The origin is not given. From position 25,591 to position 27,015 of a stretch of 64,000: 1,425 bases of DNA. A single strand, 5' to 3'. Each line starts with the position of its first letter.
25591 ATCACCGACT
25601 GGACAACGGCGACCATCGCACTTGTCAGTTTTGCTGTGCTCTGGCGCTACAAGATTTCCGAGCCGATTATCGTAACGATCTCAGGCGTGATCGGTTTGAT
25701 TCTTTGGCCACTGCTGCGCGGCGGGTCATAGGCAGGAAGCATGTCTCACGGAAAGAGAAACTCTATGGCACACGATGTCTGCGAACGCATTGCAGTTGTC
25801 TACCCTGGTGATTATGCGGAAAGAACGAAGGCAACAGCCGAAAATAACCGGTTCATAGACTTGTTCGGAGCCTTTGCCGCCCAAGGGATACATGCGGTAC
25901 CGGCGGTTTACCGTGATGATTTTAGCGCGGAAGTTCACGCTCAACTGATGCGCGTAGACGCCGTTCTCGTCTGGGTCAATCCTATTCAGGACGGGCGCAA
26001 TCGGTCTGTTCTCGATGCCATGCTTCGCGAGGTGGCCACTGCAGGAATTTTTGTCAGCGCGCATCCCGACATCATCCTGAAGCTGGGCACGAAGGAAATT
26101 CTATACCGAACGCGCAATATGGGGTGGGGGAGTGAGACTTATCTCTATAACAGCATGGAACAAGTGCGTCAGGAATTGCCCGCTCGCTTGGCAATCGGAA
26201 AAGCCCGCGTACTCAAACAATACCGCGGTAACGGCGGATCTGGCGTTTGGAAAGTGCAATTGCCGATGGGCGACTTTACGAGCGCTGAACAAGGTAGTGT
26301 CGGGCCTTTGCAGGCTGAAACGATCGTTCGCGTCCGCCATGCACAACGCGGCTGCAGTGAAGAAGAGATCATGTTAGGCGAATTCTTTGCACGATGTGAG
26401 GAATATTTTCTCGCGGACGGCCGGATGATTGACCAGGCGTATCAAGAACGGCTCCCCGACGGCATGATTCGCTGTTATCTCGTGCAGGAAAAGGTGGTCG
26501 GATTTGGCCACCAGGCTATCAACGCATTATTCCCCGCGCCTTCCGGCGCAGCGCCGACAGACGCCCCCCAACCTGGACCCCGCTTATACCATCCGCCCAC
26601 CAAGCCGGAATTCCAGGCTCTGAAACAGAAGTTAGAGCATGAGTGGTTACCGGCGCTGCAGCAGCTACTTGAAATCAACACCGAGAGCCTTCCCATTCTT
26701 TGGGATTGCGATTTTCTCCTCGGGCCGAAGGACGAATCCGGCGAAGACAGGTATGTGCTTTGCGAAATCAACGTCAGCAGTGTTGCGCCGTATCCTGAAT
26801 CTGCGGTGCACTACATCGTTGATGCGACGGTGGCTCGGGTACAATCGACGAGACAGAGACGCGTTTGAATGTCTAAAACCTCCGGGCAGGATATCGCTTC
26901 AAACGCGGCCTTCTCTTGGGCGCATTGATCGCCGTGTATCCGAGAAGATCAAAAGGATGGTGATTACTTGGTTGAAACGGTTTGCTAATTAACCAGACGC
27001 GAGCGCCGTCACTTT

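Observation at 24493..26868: ATP-grasp enzyme apparently co-transcribed with chromate transporter chrA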

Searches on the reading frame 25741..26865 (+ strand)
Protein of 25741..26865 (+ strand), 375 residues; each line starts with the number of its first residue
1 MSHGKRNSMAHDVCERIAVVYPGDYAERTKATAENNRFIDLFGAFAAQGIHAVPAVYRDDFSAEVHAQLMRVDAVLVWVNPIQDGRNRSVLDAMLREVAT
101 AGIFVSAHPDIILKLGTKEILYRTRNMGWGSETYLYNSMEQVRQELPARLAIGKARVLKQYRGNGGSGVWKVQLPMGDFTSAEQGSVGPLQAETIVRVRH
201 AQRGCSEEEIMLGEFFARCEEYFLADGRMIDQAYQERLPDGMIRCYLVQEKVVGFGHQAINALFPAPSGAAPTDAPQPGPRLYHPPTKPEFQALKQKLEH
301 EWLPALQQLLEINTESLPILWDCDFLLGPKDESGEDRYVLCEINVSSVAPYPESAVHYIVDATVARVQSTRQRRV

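Call 3: search_protein_families(library=pfam, proteins=[window:25741-26865:+], max_evalue=1)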
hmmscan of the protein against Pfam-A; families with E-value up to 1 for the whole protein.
window:25741-26865:+ (375 aa): 1 family
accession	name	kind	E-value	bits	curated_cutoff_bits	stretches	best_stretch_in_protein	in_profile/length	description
PF20668.2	DUF6815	-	3.3e-33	115.1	28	1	240-348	1-104/105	Domain of unknown function (DUF6815)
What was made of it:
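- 26458..26784 (+): C-terminal ATP-grasp subdomain, equal to Pfam DUF6815 (residues 240-348). It holds R244, D322/D324 and E342-x-N344. DUF6815 match at residues 240-348 (call 3).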

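Call 4: search_protein_families(library=ncbifam, proteins=[window:25741-26865:+], max_evalue=1)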
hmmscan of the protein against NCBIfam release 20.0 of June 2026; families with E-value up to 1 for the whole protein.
window:25741-26865:+ (375 aa): 1 family
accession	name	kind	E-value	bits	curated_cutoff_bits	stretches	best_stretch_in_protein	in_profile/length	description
NF033816.1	Cj0069_fam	subfamily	1.7e-103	346.2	150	1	16-367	1-333/334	Cj0069 family protein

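Call 5: search_solved_structures(query=window:25741-26865:+, max_evalue=10, show_alignments=2)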
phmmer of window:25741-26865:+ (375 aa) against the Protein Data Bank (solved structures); distinct sequences matched with E-value up to 10: 10.
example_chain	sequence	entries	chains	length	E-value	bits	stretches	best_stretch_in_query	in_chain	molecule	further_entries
8xa1_C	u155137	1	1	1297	0.93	11.9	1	301-348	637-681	major capsid protein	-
8xa1_A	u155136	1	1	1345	0.98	11.8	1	301-348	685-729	Major capsid protein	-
8x9x_A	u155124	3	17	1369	1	11.8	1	301-348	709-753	Major capsid protein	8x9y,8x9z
8x9z_E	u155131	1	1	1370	1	11.8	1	301-348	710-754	Major capsid protein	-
8x9z_J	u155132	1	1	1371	1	11.8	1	301-348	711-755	Major capsid protein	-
8xa3_A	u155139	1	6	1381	1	11.7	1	301-348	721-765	Major capsid protein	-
8xa0_A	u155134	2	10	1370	1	11.7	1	301-348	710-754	Major capsid protein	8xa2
8x9w_A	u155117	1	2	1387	1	11.7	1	301-348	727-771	Major capsid protein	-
6lgl_A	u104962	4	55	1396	1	11.7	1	301-348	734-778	Major capsid protein | ORF40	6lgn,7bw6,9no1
6guo_A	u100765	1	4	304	1.5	11.2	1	80-125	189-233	Putative siderophore-degrading esterase (Eurofung)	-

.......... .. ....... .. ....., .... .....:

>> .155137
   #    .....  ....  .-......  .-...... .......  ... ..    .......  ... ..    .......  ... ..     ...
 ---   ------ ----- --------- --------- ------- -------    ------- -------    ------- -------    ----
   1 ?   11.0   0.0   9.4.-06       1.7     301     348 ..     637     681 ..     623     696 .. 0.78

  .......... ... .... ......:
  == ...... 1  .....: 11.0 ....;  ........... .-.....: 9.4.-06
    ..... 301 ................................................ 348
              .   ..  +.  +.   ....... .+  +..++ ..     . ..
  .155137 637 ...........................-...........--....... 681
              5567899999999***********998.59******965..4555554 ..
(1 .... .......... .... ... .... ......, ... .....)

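Call 6: find_homologous_proteins(query=window:25741-26865:+)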
Query window:25741-26865:+ (375 aa): 7989 proteins with E <= 0.001 among 8000 candidates; the best 120 are listed.
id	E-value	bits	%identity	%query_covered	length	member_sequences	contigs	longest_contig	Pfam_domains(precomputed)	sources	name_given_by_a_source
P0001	2.4e-240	815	96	98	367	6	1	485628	PF20668.3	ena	-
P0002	1.0e-214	731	87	97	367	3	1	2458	PF20668.3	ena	-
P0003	5.1e-203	692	82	94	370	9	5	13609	PF20668.3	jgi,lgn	jgi:hypothetical protein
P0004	3.5e-202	690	84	98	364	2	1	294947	PF20668.3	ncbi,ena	-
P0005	4.6e-202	689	81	99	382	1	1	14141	PF20668.3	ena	-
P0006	5.4e-201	686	81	98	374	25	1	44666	PF20668.3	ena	-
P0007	2.0e-200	684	80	98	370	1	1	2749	PF20668.3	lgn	-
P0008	2.4e-198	677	80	98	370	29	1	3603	PF20668.3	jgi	jgi:hypothetical protein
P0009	6.4e-197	672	80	98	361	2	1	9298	PF20668.3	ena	-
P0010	6.8e-197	672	78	98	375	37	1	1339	PF20668.3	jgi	-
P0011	6.6e-196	669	78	98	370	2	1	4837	PF20668.3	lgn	-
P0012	7.3e-196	669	78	99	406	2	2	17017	PF20668.3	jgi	jgi:hypothetical protein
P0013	1.1e-195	668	80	94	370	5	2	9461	PF20668.3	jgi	jgi:hypothetical protein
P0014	1.7e-195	668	79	98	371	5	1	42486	PF20668.3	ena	-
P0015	2.9e-195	667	78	98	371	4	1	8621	PF20668.3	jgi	jgi:hypothetical protein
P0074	2.8e-180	617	75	98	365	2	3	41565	PF20668.3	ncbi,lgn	-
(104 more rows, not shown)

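Call 9: find_encoding_contigs(protein=P0001, flank=10000, max_places=3)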
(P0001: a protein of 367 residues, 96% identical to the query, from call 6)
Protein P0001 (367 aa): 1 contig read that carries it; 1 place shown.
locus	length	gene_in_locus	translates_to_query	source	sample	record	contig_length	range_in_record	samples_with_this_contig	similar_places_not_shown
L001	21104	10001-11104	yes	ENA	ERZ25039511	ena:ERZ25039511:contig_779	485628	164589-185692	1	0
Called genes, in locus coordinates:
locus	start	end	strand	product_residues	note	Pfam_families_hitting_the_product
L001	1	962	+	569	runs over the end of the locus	PF00931:NB-ARC, PF25000:DUF7779, PF17874:TPR_MalT, PF13424:TPR_12, PF24885:TPR_NPHP3, PF13374:TPR_10 (weak), PF13424:TPR_12 (weak)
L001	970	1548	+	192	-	-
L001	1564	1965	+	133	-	-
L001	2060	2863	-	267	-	PF01026:TatD_DNase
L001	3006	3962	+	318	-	PF13379:NMT1_2, PF09084:NMT1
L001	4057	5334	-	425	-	PF00355:Rieske, PF19301:LigXa_C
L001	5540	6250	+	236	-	PF01738:DLH, PF00326:Peptidase_S9 (faint), PF08840:BAAT_C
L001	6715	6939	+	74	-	-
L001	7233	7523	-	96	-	-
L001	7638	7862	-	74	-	PF09828:ChrB_C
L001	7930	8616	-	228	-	PF20229:ChrB_N, PF09828:ChrB_C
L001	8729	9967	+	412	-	PF02417:Chromate_transp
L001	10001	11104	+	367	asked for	PF20668:DUF6815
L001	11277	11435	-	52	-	-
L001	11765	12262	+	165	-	PF02357:NusG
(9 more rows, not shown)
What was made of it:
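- Checked: An alternative in-frame ATG at 25765 (M9) is the start called in the 96%-identical homologue P0001 (367 aa, call 9).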

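Call 11: find_related_loci(query=A1, collection=genome_contigs, flank=6000)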
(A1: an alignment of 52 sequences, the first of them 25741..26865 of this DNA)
Query A1 (375 aa) in genome_contigs; peptide patterns used: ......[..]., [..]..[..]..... (x = any residue, [..] = any of these).
437 stretches matched a pattern; 367 encode a relative of the query (tblastn E <= 1e-3); the best 80 are kept; 80 distinct loci.
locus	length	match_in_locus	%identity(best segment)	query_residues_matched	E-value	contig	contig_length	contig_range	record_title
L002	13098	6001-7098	84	3-374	0e+0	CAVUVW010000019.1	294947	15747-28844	MAG: uncultured delta proteobacterium isolate MFD05567.bin.2.269 genome assembly, contig: contig_47746, whole genome sho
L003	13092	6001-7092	76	2-371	0e+0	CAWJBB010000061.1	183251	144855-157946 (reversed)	MAG: uncultured delta proteobacterium isolate MFD04850.bin.2.19 genome assembly, contig: contig_40098, whole genome shot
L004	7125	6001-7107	75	7-374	0e+0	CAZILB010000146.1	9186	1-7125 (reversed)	MAG TPA_asm: uncultured Syntrophobacter sp. isolate SRP217488_co1_161 genome assembly, contig: NODE_6525_length_9186_cov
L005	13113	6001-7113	71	5-374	0e+0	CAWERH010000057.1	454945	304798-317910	MAG: uncultured delta proteobacterium isolate MFD09212.bin.2.27 genome assembly, contig: contig_4743, whole genome shotg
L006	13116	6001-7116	68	4-374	7e-178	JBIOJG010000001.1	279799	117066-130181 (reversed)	MAG: Candidatus Binatia bacterium isolate GcC5-6 k141_2241418_length_279799_cov_147.5999, whole genome shotgun sequence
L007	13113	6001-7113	70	5-374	4e-177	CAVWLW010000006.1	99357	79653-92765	MAG: uncultured delta proteobacterium isolate MFD08691.bin.1.5 genome assembly, contig: contig_117755, whole genome shot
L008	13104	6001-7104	70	8-374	2e-175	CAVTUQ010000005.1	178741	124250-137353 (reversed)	MAG: uncultured delta proteobacterium isolate MFD04944.bin.4.678 genome assembly, contig: contig_14372, whole genome sho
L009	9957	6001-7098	69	2-365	1e-171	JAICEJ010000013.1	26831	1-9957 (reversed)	MAG: Candidatus Binatia bacterium isolate BD_FP_2_bin.16 k141_1861506_length_26831_cov_16.1283, whole genome shotgun seq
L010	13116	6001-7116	68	5-374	7e-171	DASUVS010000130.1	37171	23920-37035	MAG TPA_asm: Candidatus Binatia bacterium isolate SMAG_U1821 k141_48897, whole genome shotgun sequence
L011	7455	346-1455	66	5-372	1e-168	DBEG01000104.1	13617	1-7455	MAG TPA_asm: Actinobacteria bacterium UBA912 UBA912_contig_792, whole genome shotgun sequence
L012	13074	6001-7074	69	5-361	1e-167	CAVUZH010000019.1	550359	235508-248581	MAG: uncultured delta proteobacterium isolate MFD05567.bin.2.276 genome assembly, contig: contig_5200, whole genome shot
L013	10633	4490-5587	69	6-371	1e-167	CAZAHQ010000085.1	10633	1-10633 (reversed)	MAG TPA_asm: uncultured Acidobacteriota bacterium isolate SRP173033_co1_59 genome assembly, contig: NODE_14362_length_10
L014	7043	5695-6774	67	16-374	1e-167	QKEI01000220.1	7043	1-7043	MAG: Candidatus Muproteobacteria bacterium isolate SZUA-472 scaffold_126961, whole genome shotgun sequence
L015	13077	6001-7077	68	7-364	9e-166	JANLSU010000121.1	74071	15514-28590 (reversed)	MAG: bacterium isolate OTE_25_metabat_308 OTE_25_k141_1393243, whole genome shotgun sequence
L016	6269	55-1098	67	4-367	1e-165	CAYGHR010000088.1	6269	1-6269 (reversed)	MAG TPA_asm: uncultured Peptococcaceae bacterium isolate ERP113451_co2_181 genome assembly, contig: NODE_9978_length_626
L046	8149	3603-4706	63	8-374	3e-157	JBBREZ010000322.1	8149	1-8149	MAG: Caldilineales bacterium isolate Co_metawrap_2541 Cmw_2541_k141_3568437_length_8149_cov_21.0000, whole genome shotgu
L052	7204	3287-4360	64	16-373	2e-155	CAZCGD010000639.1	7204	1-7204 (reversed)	MAG TPA_asm: uncultured Streptomycetaceae bacterium isolate binchicken_co165_202 genome assembly, contig: k141_1036973,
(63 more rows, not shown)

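Call 18: predict_structure(alignment_id=A1)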
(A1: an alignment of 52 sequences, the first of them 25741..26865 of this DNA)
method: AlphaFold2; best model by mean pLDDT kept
length: 375 residues; sequences in the alignment: 52
mean_pLDDT: 69.2   pTM: 0.62
mean pLDDT of the five models: 69.2, 68.8, 67.3, 63.7, 53.3
residues with pLDDT >= 90: 62; 70-90: 148; 50-70: 79; < 50: 86
segments of 3 or more residues with pLDDT < 50: 1-12, 83-85, 114-132, 159-167, 177-186, 227-240, 265-267, 272-280
pLDDT, mean of each block of 10 residues (from residue 1): 34 73 88 87 92 91 94 87 61 92 85 48 30 61 81 56 47 61 47 81 69 85 55 40 77 73 49 39 73 86 79 74 69 68 58 86 87 68
secondary structure, 60 per line:
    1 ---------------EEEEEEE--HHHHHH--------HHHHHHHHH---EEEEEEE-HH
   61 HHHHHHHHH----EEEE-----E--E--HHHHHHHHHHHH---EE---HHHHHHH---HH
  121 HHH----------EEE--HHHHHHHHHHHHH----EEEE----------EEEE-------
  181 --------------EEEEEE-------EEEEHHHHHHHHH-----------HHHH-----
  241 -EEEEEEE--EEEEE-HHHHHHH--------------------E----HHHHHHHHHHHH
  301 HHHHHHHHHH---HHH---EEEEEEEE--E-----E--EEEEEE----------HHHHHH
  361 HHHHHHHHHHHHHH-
elements in order: E16-22 H25-30 H39-47 E51-57 H59-69 E74-77 H89-100 H109-115 H119-123 E134-136 H139-151 E156-159 E170-173 E195-200 E208-211 H212-220 H232-235 E242-248 E251-255 H257-263 H289-310 E320-327 E339-344 H355-374
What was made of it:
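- Tried and rejected: The first AF2 model, from 70-96%-identical homologues, was mediocre (pLDDT 69, call 18).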

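Call 28: search_dna_similar(query=window:25741-26865:+, collection=plasmids, mode=protein, max_rows=40)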
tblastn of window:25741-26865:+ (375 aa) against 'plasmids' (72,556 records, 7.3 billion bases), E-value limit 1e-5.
Records with a match: 28; places in all: 29; records where one place covers at least 80% of the query: 23.
Best place of each record, by identity: <60% 28.
By first word of the organism name: Sphingobium 7; Sphingopyxis 4; Agrobacterium 3; Variovorax 2; Rhizobium 2; Bradyrhizobium 2; Methylobacterium 2; Novosphingobium 2; Neorhizobium 1; Pannonibacter 1; and 2 more.
By predicted mobility (MOB-suite, as given by PLSDB): non-mobilizable 12; conjugative 10; mobilizable 6.
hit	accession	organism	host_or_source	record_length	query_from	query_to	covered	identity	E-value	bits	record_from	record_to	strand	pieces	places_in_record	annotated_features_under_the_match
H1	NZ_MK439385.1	Agrobacterium tumefaciens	Kerr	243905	16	373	95%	50.6%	2e-103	341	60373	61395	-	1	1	Cj0069 family protein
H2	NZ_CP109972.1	Agrobacterium salinitolerans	-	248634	16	373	95%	50.6%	2e-103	341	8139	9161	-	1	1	Cj0069 family protein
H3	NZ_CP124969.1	Agrobacterium tumefaciens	Cherry,cell culture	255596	16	373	95%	50.6%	2e-103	341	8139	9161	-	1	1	Cj0069 family protein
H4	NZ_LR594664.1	Variovorax sp. RA8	Riverbed sediment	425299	17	368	94%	50.3%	1e-99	330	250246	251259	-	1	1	Cj0069 family protein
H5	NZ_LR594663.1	Variovorax sp. RA8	Riverbed sediment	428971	17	368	94%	50.3%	1e-99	330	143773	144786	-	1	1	Cj0069 family protein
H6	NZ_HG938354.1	Neorhizobium galegae bv. orientalis str. HAMBI 540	Galega orientalis root nodule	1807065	16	367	94%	49.7%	4e-103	340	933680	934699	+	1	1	record has no annotation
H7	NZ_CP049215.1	Rhizobium rhizogenes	Raspberry,cell culture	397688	16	374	96%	48.5%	5e-100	332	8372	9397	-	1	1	Cj0069 family protein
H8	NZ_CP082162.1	Bradyrhizobium sp. 195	Acmispon strigosus,cell culture,root ...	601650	17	368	94%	48.9%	5e-100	332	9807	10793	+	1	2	Cj0069 family protein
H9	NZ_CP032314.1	Pannonibacter phragmitetus BB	cell culture,soil under ...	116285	16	369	94%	48.0%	1e-94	316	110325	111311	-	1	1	Cj0069 family protein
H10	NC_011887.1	Methylobacterium nodulans ORS 2060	-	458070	16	374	96%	46.8%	1e-89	301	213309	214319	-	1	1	Cj0069 family protein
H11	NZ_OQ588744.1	Methylobacterium radiotolerans JCM 2831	-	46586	16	371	95%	44.7%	2e-89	301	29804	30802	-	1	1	Cj0069 family protein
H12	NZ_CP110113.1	Sphingomonas sp. R1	Solanum lycopersicum,Tomato (Solanum ...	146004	17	371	95%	42.8%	4e-79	271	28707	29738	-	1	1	Cj0069 family protein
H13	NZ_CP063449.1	Novosphingobium sp. ES2-1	mixed culture,activated sludge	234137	17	359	91%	43.4%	2e-77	266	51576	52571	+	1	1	Cj0069 family protein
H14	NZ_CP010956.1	Sphingobium sp. YBL2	cell culture,soil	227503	17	359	91%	43.4%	2e-77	266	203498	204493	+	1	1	Cj0069 family protein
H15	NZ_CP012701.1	Sphingopyxis macrogoltabida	whole organism,activated sludge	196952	17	359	91%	43.4%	3e-77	266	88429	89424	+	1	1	Cj0069 family protein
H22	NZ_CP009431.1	Sphingopyxis macrogoltabida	soil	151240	17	344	87%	42.4%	9e-70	244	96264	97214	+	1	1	Cj0069 family protein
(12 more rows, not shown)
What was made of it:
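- Closest known: Cj0069 family protein. Same: Annotated plasmid homologues carry this name (call 28).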

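Call 29: search_solved_structures(query=A1, max_evalue=10, show_alignments=3)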
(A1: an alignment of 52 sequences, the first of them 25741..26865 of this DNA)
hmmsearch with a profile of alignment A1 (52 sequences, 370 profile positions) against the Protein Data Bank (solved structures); distinct sequences matched with E-value up to 10: 2.
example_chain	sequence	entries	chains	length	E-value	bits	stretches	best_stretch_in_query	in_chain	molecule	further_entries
7sez_A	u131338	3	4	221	0.35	12.8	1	80-136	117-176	DNA repair NTP-phosphohydrolase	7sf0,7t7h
7yt9_A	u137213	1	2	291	0.73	11.8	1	272-330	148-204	AGD1-4 of Arabidopsis AGDP3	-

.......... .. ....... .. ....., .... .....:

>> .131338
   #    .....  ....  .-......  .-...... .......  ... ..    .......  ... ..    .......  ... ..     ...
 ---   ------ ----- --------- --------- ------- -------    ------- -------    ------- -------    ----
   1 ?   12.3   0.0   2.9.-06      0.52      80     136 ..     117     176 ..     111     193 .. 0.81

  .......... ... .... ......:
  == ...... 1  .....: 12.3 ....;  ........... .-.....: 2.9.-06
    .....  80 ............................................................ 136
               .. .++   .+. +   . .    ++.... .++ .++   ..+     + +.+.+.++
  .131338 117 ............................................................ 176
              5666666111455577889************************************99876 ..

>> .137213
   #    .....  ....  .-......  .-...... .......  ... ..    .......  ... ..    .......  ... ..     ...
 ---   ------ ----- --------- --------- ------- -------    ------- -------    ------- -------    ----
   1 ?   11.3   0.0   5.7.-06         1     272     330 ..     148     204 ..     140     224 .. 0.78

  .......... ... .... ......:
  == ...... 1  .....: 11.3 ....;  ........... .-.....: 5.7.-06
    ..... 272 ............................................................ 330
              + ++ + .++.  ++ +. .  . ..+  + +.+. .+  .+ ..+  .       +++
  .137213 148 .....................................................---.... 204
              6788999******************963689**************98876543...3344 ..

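Call 30: get_annotated_region(hit=H9, flank=7000)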
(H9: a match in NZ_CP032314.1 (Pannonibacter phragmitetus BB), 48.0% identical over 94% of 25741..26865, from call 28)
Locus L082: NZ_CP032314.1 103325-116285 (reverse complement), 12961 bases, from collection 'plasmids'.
description: Pannonibacter phragmitetus BB plasmid p.BB_2, complete sequence
organism: Pannonibacter phragmitetus BB (NCBI taxid 1402210)
taxonomy: Bacteria; Pseudomonadota; Alphaproteobacteria; Hyphomicrobiales; Stappiaceae; Pannonibacter; Pannonibacter phragmitetus; Pannonibacter phragmitetus BB
host: -; source: cell culture,soil under chromium-containing slag heap; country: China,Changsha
typing (MOB-suite, as given by PLSDB): non-mobilizable; mating-pair formation MPF_T
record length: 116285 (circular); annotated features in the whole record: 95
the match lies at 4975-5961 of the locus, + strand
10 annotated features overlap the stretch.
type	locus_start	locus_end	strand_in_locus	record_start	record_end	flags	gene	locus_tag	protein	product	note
CDS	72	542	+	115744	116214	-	-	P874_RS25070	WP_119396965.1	chromate resistance protein ChrB domain-containing protein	-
CDS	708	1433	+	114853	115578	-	-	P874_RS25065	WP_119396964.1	hypothetical protein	-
CDS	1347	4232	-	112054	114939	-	-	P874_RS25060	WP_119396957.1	Tn3 family transposase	-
CDS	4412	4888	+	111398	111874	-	-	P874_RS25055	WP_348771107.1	type IV secretory system conjugative DNA transfer family protein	-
CDS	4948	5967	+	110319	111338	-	-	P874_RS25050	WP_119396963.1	Cj0069 family protein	-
CDS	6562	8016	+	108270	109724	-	istA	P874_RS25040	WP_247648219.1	IS21 family transposase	-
CDS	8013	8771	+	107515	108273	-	istB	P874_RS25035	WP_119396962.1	IS21-like element helper ATPase IstB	-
CDS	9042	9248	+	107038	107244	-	-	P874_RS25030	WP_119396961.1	DUF378 domain-containing protein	-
CDS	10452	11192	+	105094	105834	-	-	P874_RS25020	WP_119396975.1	sulfite exporter TauE/SafE family protein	-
CDS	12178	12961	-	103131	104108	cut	-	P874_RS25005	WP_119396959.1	chromate resistance protein ChrB domain-containing protein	-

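Call 31: get_annotated_region(hit=H13, flank=7000)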
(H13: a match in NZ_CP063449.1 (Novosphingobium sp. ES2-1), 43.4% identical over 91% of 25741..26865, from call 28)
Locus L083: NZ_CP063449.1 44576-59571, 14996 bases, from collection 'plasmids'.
description: Novosphingobium sp. ES2-1 plasmid p4, complete sequence
organism: Novosphingobium sp. ES2-1 (NCBI taxid 2780074)
taxonomy: Bacteria; Pseudomonadota; Alphaproteobacteria; Sphingomonadales; Sphingomonadaceae; Novosphingobium; Novosphingobium sp. ES2-1
host: -; source: mixed culture,activated sludge; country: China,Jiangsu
typing (MOB-suite, as given by PLSDB): conjugative; replicon rep_cluster_373; relaxase MOBF; mating-pair formation MPF_F
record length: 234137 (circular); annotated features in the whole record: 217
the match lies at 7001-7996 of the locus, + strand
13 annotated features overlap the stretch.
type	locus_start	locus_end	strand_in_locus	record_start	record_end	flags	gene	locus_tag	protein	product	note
CDS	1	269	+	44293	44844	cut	-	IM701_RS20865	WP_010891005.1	3-phenylpropionate/cinnamic acid dioxygenase subunit beta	GO:0019380 - 3-phenylpropionate catabolic process [Evidence IEA]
CDS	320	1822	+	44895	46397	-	-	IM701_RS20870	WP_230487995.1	TonB-dependent receptor plug domain-containing protein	-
CDS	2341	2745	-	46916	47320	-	-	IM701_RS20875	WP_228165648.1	PepSY domain-containing protein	-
CDS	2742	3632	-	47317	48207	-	-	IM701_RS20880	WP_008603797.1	DUF1259 domain-containing protein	-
CDS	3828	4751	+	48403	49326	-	-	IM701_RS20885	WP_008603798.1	chromate resistance protein ChrB domain-containing protein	-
CDS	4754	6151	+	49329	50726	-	chrA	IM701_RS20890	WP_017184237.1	chromate efflux transporter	GO:0015703 - chromate transport [Evidence IEA]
CDS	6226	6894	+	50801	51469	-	-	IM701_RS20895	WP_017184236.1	Fe-Mn family superoxide dismutase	-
CDS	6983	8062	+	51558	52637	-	-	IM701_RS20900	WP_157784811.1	Cj0069 family protein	-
CDS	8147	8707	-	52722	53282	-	-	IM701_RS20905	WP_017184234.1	recombinase family protein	GO:0006310 - DNA recombination [Evidence IEA]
CDS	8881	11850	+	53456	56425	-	-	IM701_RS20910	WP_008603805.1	Tn3 family transposase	-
CDS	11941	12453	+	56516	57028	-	-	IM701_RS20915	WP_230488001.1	TonB-dependent receptor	GO:0055085 - transmembrane transport [Evidence IEA]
CDS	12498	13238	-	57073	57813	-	istB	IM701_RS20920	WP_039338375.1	IS21-like element helper ATPase IstB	-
CDS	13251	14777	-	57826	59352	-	istA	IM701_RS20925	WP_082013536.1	IS21 family transposase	-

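Call 32: get_annotated_region(hit=H1, flank=7000)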
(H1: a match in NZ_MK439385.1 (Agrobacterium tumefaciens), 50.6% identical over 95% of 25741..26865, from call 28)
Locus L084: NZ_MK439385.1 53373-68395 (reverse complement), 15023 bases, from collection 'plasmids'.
description: Agrobacterium tumefaciens strain Kerr27 plasmid pTiKerr27, complete sequence
organism: Agrobacterium tumefaciens (NCBI taxid 358)
taxonomy: Bacteria; Pseudomonadota; Alphaproteobacteria; Hyphomicrobiales; Rhizobiaceae; Agrobacterium; Agrobacterium tumefaciens
host: -; source: Kerr; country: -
typing (MOB-suite, as given by PLSDB): non-mobilizable; replicon rep_cluster_490; mating-pair formation MPF_T
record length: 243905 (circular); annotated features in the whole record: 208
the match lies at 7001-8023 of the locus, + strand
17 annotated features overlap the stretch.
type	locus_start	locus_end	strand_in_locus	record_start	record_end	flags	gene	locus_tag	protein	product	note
CDS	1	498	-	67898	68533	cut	-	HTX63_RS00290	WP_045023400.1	hypothetical protein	-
CDS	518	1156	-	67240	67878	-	-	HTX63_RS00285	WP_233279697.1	HupE/UreJ family protein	-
CDS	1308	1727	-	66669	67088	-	-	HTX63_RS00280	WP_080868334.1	hypothetical protein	-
CDS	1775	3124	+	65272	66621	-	-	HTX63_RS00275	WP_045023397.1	cation diffusion facilitator family transporter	-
CDS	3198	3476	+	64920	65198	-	-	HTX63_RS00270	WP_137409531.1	metal-sensing transcriptional repressor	-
CDS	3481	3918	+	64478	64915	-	-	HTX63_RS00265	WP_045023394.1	YqaA family protein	-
CDS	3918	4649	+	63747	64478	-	-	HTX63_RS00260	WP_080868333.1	sulfite exporter TauE/SafE family protein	-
CDS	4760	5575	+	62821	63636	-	-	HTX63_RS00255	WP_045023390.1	sulfurtransferase/chromate resistance protein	-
CDS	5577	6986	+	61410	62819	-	chrA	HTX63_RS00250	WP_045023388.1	chromate efflux transporter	GO:0015703 - chromate transport [Evidence IEA]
CDS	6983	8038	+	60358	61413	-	-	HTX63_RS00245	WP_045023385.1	Cj0069 family protein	-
CDS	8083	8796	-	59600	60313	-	-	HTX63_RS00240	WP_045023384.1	SMC-Scp complex subunit ScpB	-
CDS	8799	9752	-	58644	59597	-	-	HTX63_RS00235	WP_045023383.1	DUF1403 family protein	-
CDS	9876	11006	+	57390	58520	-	-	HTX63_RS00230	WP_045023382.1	site-specific integrase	GO:0015074 - DNA integration [Evidence IEA]; GO:0006310 - DNA recombination [Evidence IEA]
CDS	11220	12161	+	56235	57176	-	-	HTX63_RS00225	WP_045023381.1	recombinase family protein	GO:0006310 - DNA recombination [Evidence IEA]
CDS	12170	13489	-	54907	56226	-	repC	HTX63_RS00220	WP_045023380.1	plasmid replication protein RepC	-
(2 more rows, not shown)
